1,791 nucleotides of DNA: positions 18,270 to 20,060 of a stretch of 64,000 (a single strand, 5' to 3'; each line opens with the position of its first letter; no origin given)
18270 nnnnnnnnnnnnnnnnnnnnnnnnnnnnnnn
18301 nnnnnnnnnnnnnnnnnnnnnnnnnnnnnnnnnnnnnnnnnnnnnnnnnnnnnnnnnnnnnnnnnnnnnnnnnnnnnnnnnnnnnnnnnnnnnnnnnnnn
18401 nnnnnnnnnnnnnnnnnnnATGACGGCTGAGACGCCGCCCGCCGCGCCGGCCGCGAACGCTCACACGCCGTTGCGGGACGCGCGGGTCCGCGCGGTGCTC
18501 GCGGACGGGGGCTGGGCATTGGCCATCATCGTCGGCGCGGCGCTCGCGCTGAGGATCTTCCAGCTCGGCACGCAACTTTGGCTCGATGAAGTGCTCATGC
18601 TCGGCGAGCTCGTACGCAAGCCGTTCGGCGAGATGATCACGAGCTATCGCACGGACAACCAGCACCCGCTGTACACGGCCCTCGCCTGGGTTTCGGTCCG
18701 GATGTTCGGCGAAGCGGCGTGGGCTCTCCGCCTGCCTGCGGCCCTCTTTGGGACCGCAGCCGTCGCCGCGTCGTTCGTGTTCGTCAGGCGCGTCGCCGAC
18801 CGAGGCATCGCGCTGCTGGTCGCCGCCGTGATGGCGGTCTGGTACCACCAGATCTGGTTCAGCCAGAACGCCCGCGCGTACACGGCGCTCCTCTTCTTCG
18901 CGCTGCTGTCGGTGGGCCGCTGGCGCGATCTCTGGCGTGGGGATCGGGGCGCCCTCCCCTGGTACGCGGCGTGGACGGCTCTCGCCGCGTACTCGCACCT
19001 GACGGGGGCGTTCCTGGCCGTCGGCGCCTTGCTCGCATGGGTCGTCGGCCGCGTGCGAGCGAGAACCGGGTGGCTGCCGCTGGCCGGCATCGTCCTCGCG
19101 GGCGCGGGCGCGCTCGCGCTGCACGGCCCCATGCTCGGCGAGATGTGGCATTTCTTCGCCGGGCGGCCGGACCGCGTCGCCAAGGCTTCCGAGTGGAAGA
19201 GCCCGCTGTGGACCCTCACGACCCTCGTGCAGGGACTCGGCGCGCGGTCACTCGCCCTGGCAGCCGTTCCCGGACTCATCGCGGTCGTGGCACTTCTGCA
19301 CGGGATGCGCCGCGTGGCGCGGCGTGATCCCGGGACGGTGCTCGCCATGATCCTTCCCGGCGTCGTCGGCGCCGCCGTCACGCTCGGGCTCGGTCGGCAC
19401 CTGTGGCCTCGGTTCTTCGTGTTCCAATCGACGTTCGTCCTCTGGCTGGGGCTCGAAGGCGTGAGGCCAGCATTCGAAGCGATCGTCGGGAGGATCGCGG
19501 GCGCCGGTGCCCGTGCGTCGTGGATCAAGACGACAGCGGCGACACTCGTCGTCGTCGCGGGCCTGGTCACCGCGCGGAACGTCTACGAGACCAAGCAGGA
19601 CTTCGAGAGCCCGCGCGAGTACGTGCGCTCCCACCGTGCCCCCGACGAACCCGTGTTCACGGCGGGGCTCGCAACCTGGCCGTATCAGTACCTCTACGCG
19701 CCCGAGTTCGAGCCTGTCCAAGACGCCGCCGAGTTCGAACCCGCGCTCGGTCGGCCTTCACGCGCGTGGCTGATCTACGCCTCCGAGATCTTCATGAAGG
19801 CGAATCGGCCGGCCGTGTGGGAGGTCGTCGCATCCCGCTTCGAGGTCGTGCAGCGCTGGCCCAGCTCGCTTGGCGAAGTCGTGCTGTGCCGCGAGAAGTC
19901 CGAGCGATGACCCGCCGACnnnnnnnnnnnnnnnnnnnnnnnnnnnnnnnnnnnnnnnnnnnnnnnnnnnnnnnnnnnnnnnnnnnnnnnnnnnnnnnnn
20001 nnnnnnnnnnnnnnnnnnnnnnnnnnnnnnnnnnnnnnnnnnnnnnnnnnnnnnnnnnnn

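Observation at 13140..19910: Candidate polyprenyl-phosphate pentose/furanose glycosylation operon (GT2 - GtrB/ArnC-like GT2 - YbhN flippase-like - UGM-like mutase - UXS-like decarboxylase - ArnT-like GT-C)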

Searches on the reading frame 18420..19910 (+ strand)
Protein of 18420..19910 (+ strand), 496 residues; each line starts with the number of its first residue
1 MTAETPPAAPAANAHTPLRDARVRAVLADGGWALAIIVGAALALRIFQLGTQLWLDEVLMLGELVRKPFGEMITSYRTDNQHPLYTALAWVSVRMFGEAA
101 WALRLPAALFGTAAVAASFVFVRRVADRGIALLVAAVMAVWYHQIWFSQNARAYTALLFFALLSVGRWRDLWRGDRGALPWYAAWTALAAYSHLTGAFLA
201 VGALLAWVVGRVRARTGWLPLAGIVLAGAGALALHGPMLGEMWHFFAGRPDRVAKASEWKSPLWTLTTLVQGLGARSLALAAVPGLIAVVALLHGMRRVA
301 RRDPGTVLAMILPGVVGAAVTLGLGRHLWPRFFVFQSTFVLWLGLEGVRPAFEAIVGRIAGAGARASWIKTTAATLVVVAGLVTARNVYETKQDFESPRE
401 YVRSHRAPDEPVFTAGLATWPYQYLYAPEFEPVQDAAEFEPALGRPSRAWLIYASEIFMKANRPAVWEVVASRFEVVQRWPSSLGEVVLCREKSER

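Call 5: search_protein_families(library=pfam, proteins=[window:18420-19910:+], max_evalue=0.01)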
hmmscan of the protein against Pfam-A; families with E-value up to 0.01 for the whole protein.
window:18420-19910:+ (496 aa): 1 family
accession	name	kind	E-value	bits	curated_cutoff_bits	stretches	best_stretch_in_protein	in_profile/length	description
PF13231.12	PMT_2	-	1.7e-06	28.8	26.1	1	83-238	4-157/160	Dolichyl-phosphate-mannose-protein mannosyltransferase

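Call 6: search_protein_families(library=ncbifam, proteins=[window:18420-19910:+], max_evalue=0.01)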
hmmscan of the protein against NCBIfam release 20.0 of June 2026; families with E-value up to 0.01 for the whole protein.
window:18420-19910:+ (496 aa): 1 family
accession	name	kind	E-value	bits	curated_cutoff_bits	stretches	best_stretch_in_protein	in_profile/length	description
TIGR03663.1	TIGR03663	subfamily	6.8e-05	22.1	126.25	1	34-189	4-159/435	flippase activity-associated protein Agl23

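Call 41: search_solved_structures(query=window:18420-19910:+, max_evalue=10)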
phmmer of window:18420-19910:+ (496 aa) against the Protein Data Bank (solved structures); distinct sequences matched with E-value up to 10: 0.

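Call 46: search_protein_families(library=pfam, proteins=[window:18420-19910:+], max_evalue=1)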
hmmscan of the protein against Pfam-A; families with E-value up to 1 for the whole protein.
window:18420-19910:+ (496 aa): 1 family
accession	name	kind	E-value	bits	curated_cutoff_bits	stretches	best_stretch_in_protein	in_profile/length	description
PF13231.12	PMT_2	-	1.7e-06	28.8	26.1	1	83-238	4-157/160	Dolichyl-phosphate-mannose-protein mannosyltransferase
